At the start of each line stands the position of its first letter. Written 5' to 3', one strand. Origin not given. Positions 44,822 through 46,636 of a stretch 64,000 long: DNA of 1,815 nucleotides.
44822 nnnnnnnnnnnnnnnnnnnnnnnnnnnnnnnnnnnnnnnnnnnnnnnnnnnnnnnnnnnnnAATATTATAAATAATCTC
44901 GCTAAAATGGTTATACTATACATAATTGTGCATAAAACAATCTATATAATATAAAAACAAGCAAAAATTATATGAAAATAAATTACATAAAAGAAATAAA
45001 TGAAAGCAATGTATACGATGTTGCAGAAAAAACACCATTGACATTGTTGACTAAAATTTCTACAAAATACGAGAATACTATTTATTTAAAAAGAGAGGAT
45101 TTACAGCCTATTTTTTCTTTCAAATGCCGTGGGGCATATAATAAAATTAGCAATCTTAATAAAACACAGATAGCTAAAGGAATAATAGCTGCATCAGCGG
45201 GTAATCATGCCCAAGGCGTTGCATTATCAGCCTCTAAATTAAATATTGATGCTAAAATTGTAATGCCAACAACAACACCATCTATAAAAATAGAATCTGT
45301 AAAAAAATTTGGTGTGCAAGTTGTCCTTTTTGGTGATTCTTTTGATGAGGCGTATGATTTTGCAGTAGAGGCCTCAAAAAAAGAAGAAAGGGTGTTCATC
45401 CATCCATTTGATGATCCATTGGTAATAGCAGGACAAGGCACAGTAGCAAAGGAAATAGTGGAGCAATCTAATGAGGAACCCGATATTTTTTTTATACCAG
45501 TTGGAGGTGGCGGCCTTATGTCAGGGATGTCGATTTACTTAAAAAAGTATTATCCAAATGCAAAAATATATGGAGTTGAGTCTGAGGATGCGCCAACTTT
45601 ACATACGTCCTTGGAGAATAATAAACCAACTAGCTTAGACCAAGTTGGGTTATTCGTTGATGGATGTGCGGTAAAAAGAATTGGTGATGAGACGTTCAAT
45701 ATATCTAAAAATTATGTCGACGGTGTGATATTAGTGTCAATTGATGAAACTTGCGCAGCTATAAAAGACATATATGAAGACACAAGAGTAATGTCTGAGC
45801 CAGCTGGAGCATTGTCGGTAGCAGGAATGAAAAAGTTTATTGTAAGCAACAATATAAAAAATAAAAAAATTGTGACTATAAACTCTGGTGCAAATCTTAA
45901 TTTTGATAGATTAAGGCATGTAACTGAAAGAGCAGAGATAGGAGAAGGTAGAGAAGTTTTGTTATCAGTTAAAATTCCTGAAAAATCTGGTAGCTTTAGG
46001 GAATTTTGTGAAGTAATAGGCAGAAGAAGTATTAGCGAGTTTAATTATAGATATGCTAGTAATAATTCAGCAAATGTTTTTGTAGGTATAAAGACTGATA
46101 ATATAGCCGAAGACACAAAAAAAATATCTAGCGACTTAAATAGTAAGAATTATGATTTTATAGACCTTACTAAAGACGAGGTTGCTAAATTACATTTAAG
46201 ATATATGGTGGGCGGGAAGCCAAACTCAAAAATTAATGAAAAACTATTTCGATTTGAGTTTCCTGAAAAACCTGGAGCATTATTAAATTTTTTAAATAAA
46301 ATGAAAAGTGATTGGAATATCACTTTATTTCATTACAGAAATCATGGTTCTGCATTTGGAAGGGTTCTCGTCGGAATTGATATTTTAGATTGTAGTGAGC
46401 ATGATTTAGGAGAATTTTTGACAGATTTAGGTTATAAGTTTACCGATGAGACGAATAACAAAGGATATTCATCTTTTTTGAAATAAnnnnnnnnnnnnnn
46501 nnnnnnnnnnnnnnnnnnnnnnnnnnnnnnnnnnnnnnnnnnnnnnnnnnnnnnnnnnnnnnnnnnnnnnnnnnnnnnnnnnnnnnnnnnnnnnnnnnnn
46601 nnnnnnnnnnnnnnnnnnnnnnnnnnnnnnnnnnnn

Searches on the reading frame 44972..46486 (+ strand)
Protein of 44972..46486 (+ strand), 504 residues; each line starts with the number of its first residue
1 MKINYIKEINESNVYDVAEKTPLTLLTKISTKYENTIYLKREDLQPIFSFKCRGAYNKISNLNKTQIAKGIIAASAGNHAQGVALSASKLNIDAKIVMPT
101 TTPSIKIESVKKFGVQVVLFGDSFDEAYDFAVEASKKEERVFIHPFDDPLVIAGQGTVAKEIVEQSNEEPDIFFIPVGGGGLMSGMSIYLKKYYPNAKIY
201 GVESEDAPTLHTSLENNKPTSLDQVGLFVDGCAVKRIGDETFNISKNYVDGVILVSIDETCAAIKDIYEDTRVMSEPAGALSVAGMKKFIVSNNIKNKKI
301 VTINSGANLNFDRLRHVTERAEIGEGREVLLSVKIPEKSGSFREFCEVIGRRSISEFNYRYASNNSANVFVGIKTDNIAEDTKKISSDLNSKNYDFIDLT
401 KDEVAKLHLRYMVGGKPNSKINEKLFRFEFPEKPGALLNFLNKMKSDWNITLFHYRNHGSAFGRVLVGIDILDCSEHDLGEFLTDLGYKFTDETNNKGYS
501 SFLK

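Call 8: search_protein_families(library=pfam, proteins=[window:44972-46486:+], max_evalue=1)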
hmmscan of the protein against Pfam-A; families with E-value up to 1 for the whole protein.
window:44972-46486:+ (504 aa): 2 families
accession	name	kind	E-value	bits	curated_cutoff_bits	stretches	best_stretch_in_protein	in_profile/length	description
PF00291.31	PALP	-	1e-78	265.1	35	1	19-306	6-295/295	Pyridoxal-phosphate dependent enzyme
PF00585.24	Thr_dehydrat_C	-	1.3e-48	163.2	27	2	319-409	1-91/91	C-terminal regulatory domain of Threonine dehydratase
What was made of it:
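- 44972..46486 (+): Context gene: convergent ilvA (threonine dehydratase), used as the synteny anchor. Pfam PALP plus Thr_dehydrat_C (call 8).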

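Call 13: find_related_loci(query=window:44972-46486:+, collection=genome_contigs, flank=6000)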
Query window:44972-46486:+ (504 aa) in genome_contigs; peptide patterns used: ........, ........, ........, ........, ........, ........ (x = any residue, [..] = any of these).
556 stretches matched a pattern; 5 encode a relative of the query (tblastn E <= 1e-3); 5 distinct loci.
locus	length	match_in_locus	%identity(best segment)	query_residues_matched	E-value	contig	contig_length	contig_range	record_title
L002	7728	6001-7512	83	1-504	0e+0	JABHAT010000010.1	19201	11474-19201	MAG: Gammaproteobacteria bacterium isolate SI036_bin62 k141_452052, whole genome shotgun sequence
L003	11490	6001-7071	40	20-376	1e-67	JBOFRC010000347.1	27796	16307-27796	MAG: Sarcina sp. isolate WFFMC_MAG_692 k139_4664_flag=1_multi=6.9865_len=27796, whole genome shotgun sequence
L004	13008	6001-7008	37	7-348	7e-57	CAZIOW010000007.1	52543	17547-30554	MAG TPA_asm: uncultured Thermoplasmatales archaeon isolate SRP041649_co1_42 genome assembly, contig: NODE_78_length_5254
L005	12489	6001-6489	28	7-167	1e-10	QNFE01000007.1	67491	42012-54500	MAG: Gammaproteobacteria bacterium isolate B23_G6 B23_Guay6_scaffold_00035, whole genome shotgun sequence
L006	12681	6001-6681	26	13-211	3e-13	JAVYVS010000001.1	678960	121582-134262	MAG: Candidatus Methanomethylicia archaeon isolate DRTY-2_202007_bins_12 DRTY-2_202007_bins_12_scaffold_1, whole genome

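Call 23: find_homologous_proteins(query=window:44972-46486:+, max_evalue=1e-100)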
Query window:44972-46486:+ (504 aa): 7998 proteins with E <= 1e-100 among 8000 candidates; the best 120 are listed.
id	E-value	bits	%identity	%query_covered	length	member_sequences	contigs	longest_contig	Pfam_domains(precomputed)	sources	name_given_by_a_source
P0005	0.0e+0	1115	99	100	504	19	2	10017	PF00291.32,PF00585.25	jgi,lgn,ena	jgi:threonine dehydratase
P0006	7.7e-277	937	83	100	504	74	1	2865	PF00291.32,PF00585.25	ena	-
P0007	3.1e-276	935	82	100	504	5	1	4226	PF00291.32,PF00585.25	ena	-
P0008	4.8e-276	934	83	100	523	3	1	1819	PF00291.32,PF00585.25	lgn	-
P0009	2.5e-275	932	83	100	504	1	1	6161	PF00291.32,PF00585.25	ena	-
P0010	3.2e-275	931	82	100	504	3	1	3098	PF00291.32,PF00585.25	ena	-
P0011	4.7e-275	931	82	100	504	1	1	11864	PF00291.32,PF00585.25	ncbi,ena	-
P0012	6.4e-275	930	82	100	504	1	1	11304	PF00291.32,PF00585.25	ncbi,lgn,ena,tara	tara:strand:- start:170 stop:1684 length:1515 start_codon:yes stop_codon:yes gene_type:complete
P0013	1.2e-274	929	82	100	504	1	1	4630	PF00291.32,PF00585.25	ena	-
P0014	2.9e-274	928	81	100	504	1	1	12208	PF00291.32,PF00585.25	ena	-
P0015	4.8e-274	928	82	100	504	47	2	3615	PF00291.32,PF00585.25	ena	-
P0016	8.7e-273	923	82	100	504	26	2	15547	PF00291.32,PF00585.25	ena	-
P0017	4.3e-272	921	82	100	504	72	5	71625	PF00291.32,PF00585.25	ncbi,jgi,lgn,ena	jgi:threonine dehydratase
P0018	4.0e-271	918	81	100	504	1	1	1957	PF00291.32,PF00585.25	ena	-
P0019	9.2e-271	917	81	100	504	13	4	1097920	PF00291.32,PF00585.25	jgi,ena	-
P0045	1.6e-263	893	79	100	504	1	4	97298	PF00291.32,PF00585.25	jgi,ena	-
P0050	4.2e-229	779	68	100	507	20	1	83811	PF00291.32,PF00585.25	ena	-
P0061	4.9e-188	644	57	99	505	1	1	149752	PF00291.32,PF00585.25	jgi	jgi:threonine dehydratase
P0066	1.2e-187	643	58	98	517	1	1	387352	PF00291.32,PF00585.25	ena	-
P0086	4.3e-186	637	58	98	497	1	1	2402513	PF00291.32,PF00585.25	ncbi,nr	ncbi:MAG: threonine ammonia-lyase, biosynthetic [Gammaproteobacteria bacterium]|nr:threonine ammonia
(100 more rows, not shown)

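Call 25: find_encoding_contigs(protein=P0019, flank=5000, max_places=4)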
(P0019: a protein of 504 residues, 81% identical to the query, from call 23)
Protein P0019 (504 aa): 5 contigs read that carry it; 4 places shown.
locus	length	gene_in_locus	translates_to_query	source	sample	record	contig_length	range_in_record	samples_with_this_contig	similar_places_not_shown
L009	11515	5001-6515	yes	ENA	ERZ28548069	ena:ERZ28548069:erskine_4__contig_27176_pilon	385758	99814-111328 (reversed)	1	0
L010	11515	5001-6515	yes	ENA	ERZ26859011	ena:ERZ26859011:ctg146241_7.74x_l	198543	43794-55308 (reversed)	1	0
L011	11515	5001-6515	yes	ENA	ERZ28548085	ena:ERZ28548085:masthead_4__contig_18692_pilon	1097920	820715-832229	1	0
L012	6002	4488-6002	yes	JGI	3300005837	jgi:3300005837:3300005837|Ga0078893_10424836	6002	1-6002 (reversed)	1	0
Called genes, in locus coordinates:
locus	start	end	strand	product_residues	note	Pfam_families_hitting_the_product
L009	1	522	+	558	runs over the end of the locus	-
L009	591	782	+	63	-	-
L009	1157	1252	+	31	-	-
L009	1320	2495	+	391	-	PF04262:Glu_cys_ligase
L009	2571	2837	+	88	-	-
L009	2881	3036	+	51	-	-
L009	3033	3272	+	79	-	-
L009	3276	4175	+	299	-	PF01557:FAA_hydrolase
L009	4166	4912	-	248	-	PF00970:FAD_binding_6 (weak), PF00175:NAD_binding_1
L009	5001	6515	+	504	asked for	PF00291:PALP, PF00585:Thr_dehydrat_C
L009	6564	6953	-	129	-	-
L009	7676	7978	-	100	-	PF05164:ZapA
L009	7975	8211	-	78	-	-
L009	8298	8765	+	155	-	PF05195:AMP_N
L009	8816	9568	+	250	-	PF00557:Peptidase_M24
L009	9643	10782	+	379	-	PF01494:FAD_binding_3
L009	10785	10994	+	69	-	PF01946:Thi4 (weak), PF00890:FAD_binding_2 (weak), PF01266:DAO (weak), PF13450:NAD_binding_8 (weak)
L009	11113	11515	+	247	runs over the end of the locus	PF01494:FAD_binding_3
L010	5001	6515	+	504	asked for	PF00291:PALP, PF00585:Thr_dehydrat_C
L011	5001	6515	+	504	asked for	PF00291:PALP, PF00585:Thr_dehydrat_C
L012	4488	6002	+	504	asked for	PF00291:PALP, PF00585:Thr_dehydrat_C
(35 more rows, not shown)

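Call 26: find_encoding_contigs(protein=P0017, flank=5000, max_places=4)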
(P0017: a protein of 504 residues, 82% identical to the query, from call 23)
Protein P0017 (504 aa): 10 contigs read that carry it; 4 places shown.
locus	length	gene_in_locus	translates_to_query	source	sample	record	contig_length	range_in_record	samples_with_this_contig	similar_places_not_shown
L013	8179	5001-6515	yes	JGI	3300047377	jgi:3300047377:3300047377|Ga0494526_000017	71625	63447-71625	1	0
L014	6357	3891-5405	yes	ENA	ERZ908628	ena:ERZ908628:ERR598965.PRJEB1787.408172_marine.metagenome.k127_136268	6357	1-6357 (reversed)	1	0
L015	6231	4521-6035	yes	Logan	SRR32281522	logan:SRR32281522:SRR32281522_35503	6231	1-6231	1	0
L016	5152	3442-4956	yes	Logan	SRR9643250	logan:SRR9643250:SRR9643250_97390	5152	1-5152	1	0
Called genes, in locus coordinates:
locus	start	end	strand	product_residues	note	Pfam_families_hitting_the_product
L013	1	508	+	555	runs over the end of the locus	PF00118:Cpn60_TCP1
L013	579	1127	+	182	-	PF01510:Amidase_2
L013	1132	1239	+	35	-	-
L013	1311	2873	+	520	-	PF04262:Glu_cys_ligase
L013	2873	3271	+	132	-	-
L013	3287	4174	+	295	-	PF01557:FAA_hydrolase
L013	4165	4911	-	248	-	PF00970:FAD_binding_6 (weak), PF00175:NAD_binding_1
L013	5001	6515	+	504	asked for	PF00291:PALP, PF00585:Thr_dehydrat_C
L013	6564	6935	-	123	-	-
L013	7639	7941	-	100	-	PF05164:ZapA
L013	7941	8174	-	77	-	-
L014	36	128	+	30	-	-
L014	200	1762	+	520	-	PF04262:Glu_cys_ligase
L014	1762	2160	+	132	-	-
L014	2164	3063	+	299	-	PF01557:FAA_hydrolase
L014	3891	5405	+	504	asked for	PF00291:PALP, PF00585:Thr_dehydrat_C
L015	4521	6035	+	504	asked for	PF00291:PALP, PF00585:Thr_dehydrat_C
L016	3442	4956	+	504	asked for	PF00291:PALP, PF00585:Thr_dehydrat_C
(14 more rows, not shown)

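Call 33: find_encoding_contigs(protein=P0050, flank=5000, max_places=3)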
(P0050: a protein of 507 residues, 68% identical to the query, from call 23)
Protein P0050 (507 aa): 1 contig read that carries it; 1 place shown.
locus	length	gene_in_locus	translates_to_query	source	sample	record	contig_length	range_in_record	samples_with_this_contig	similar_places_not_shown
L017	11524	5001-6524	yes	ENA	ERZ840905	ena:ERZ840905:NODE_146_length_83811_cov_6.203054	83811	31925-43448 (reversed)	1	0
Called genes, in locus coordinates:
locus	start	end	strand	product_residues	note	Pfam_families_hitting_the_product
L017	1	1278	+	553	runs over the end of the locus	PF00118:Cpn60_TCP1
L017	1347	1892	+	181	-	PF01510:Amidase_2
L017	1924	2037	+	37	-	-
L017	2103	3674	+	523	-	PF04262:Glu_cys_ligase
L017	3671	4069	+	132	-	-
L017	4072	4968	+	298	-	PF01557:FAA_hydrolase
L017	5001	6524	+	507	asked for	PF00291:PALP, PF00585:Thr_dehydrat_C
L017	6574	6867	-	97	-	-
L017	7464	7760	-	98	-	PF05164:ZapA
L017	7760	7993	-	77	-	-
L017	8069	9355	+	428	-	PF05195:AMP_N, PF00557:Peptidase_M24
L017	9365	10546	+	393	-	PF01494:FAD_binding_3 (faint), PF08491:SE (faint)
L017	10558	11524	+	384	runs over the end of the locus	PF01494:FAD_binding_3, PF08491:SE (faint)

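Call 34: find_encoding_contigs(protein=P0045, flank=5000, max_places=4)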
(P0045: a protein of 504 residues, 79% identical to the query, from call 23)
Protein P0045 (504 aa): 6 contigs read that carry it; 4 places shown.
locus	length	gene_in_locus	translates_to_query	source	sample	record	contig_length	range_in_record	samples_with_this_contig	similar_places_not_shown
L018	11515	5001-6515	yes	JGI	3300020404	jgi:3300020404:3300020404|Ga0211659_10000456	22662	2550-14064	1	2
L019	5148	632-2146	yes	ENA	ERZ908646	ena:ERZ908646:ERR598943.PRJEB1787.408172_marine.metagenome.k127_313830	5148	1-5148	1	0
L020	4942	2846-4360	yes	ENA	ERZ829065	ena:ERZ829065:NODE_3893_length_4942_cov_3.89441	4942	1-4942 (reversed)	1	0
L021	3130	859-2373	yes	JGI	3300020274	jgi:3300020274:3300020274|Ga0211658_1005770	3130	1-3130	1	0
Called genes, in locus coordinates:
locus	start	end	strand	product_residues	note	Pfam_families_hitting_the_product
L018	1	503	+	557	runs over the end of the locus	-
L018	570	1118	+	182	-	PF01510:Amidase_2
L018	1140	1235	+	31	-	-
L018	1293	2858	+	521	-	PF04262:Glu_cys_ligase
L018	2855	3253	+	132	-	-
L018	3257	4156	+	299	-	PF01557:FAA_hydrolase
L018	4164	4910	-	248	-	PF00970:FAD_binding_6 (weak), PF00175:NAD_binding_1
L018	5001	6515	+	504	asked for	PF00291:PALP, PF00585:Thr_dehydrat_C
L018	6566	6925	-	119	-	-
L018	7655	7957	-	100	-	PF05164:ZapA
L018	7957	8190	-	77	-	-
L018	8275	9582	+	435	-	PF05195:AMP_N, PF00557:Peptidase_M24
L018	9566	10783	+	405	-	PF01494:FAD_binding_3, PF05834:Lycopene_cycl (faint)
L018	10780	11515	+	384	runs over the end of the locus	PF01266:DAO, PF01494:FAD_binding_3, PF01946:Thi4 (faint), PF03486:HI0933_like (faint), PF13450:NAD_binding_8 (weak)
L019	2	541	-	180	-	?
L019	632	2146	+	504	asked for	PF00291:PALP, PF00585:Thr_dehydrat_C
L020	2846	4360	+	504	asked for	PF00291:PALP, PF00585:Thr_dehydrat_C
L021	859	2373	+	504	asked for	PF00291:PALP, PF00585:Thr_dehydrat_C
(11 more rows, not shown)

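Call 54: search_protein_families(library=phrogs, proteins=[L009:6564-6953:-, L017:6574-6867:-], max_evalue=1)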
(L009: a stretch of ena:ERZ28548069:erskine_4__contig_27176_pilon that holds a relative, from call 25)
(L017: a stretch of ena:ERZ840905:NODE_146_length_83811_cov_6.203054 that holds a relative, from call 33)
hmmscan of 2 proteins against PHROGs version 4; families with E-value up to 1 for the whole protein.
L009:6564-6953:- (129 aa): 0 families

L017:6574-6867:- (97 aa): 0 families
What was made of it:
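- On Phage-encoded basic proteins: No PHROG hit (call 54).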

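Call 55: search_protein_families(library=pfam, proteins=[L009:6564-6953:-, L017:6574-6867:-, L018:6566-6925:-, L013:6564-6935:-], max_evalue=10)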
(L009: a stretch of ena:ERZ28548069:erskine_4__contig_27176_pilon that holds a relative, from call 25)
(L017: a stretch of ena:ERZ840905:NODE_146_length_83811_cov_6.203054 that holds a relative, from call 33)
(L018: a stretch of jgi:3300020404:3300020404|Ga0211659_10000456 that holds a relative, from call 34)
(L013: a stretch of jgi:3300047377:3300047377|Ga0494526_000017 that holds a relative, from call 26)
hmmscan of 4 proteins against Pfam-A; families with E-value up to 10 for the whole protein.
L009:6564-6953:- (129 aa): 1 family
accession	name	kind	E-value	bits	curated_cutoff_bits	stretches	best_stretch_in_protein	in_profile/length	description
PF05184.20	SapB_1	-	6.7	7.3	25.2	0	42-61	11-30/38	Saposin-like type B, region 1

L017:6574-6867:- (97 aa): 0 families

L018:6566-6925:- (119 aa): 0 families

L013:6564-6935:- (123 aa): 0 families
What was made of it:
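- On Chlamydial Hc2 / HctB (Pfam PF07382): No hit in calls 8 and 55.
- On Chlamydial Hc1 / HctA (Pfam PF07432): No Pfam hit (calls 8, 55).
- Closest known: Chlamydial Hc2. Different: No sequence-model match to PF07382 (calls 8, 55).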

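Call 56: find_encoding_contigs(protein=P0066, flank=5000, max_places=2)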
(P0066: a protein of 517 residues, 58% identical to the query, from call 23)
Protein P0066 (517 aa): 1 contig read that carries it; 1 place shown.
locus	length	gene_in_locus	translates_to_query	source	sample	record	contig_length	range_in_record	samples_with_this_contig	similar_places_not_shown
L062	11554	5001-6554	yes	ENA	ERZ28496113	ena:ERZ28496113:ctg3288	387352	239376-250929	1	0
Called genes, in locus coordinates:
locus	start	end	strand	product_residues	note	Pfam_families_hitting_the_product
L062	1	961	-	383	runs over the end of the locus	PF00037:Fer4 (faint), PF12797:Fer4_2 (faint), PF12837:Fer4_6 (faint), PF13183:Fer4_8, PF12838:Fer4_7, PF13484:Fer4_16, PF13534:Fer4_17, PF02754:CCG, +4 more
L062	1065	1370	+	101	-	-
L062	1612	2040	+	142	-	PF00572:Ribosomal_L13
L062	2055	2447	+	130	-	PF00380:Ribosomal_S9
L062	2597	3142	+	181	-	PF04366:Ysc84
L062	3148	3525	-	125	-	PF04126:Cyclophil_like, PF18050:Cyclophil_like2 (weak)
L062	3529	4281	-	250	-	PF03328:HpcH_HpaI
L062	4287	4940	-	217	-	PF06026:Rib_5-P_isom_A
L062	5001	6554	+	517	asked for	PF00291:PALP, PF00585:Thr_dehydrat_C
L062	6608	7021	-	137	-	-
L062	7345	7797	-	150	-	PF01878:EVE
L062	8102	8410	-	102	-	PF05164:ZapA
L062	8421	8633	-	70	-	PF06005:ZapB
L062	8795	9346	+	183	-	PF03695:UPF0149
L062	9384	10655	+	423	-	PF05195:AMP_N, PF00557:Peptidase_M24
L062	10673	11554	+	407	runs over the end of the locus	PF01266:DAO (weak), PF01494:FAD_binding_3, PF08491:SE (weak)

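Call 57: find_encoding_contigs(protein=P0061, flank=5000, max_places=2)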
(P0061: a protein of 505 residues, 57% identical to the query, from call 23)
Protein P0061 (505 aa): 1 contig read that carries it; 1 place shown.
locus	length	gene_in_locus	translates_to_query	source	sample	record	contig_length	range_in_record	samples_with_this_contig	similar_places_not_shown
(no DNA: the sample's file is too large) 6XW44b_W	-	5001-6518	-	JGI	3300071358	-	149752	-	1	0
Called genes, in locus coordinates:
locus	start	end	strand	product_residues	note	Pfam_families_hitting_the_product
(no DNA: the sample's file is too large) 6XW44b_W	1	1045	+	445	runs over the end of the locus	PF18943:DUF5690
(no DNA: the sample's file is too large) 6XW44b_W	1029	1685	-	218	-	-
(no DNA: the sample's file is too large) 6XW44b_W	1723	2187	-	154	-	PF14588:YjgF_endoribonc, PF01042:Ribonuc_L-PSP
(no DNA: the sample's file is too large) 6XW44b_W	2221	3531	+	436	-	PF01960:ArgJ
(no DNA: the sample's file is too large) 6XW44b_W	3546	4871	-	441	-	PF24885:TPR_NPHP3 (faint), PF00515:TPR_1 (faint), PF17874:TPR_MalT, PF13424:TPR_12, PF13374:TPR_10 (weak), PF13424:TPR_12, PF13374:TPR_10, PF13424:TPR_12 (weak), +5 more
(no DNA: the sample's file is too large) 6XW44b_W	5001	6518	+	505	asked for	PF00291:PALP, PF00585:Thr_dehydrat_C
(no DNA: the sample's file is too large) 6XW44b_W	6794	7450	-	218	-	PF25025:EF-Ts_N (faint), PF00889:EF_TS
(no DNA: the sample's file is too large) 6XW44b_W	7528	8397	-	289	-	PF00318:Ribosomal_S2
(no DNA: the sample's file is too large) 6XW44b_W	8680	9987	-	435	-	PF00291:PALP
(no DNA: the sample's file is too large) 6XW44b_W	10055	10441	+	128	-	PF01521:Fe-S_biosyn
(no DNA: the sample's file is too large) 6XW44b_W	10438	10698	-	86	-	-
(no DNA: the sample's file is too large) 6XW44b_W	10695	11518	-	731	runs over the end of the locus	PF07719:TPR_2 (faint)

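Call 61: find_encoding_contigs(protein=P0086, flank=5000, max_places=2)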
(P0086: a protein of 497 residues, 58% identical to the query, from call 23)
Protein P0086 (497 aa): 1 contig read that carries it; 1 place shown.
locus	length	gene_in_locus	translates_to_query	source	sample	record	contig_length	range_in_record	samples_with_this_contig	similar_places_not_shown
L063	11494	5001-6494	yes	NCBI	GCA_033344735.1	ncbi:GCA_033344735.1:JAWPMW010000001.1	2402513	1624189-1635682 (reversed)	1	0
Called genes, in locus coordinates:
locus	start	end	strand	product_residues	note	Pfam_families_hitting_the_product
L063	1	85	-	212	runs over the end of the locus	PF03232:COQ7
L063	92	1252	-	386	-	PF00037:Fer4 (faint), PF12797:Fer4_2 (faint), PF12837:Fer4_6 (faint), PF12838:Fer4_7 (weak), PF13183:Fer4_8, PF13484:Fer4_16 (weak), PF13534:Fer4_17 (weak), PF02754:CCG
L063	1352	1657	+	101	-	-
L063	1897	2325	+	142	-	PF00572:Ribosomal_L13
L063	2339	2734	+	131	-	PF00380:Ribosomal_S9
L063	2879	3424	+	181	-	PF04366:Ysc84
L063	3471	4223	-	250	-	PF03328:HpcH_HpaI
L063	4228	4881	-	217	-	PF06026:Rib_5-P_isom_A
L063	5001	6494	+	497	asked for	PF00291:PALP, PF00585:Thr_dehydrat_C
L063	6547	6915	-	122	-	-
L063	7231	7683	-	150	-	PF01878:EVE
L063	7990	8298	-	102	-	PF05164:ZapA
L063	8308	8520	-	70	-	PF06005:ZapB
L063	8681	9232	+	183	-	PF03695:UPF0149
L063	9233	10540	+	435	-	PF05195:AMP_N, PF00557:Peptidase_M24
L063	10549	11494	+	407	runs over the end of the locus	PF01266:DAO (weak), PF01494:FAD_binding_3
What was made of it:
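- Tried and rejected: An obligatory 6S RNA-polycation operon is weakened by the EVE gene inserted between them in the distant clade (calls 56, 61).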

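Call 79: search_protein_families(library=pfam, proteins=[L062:7345-7797:-], max_evalue=0.00001)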
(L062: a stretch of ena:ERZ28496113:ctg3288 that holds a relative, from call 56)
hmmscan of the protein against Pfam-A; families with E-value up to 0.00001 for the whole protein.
L062:7345-7797:- (150 aa): 1 family
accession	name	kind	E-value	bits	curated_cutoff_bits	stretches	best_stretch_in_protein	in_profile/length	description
PF01878.24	EVE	-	1e-60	204.4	23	1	2-148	1-144/145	EVE domain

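Call 81: find_homologous_proteins(query=L063:6547-6915:-, max_evalue=0.01)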
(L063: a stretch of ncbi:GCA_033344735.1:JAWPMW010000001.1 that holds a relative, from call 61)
Query L063:6547-6915:- (122 aa): 4 proteins with E <= 0.01 among 816 candidates.
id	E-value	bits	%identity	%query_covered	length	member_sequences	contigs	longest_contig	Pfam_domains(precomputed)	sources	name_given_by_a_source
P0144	8.2e-6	44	-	-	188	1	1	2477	PF01799.26,PF00111.33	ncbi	-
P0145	9.1e-4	38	-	-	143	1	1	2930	-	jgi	jgi:hypothetical protein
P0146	9.7e-4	38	58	66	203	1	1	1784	PF07382.17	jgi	-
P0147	2.2e-3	36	34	30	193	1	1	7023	-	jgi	jgi:hypothetical protein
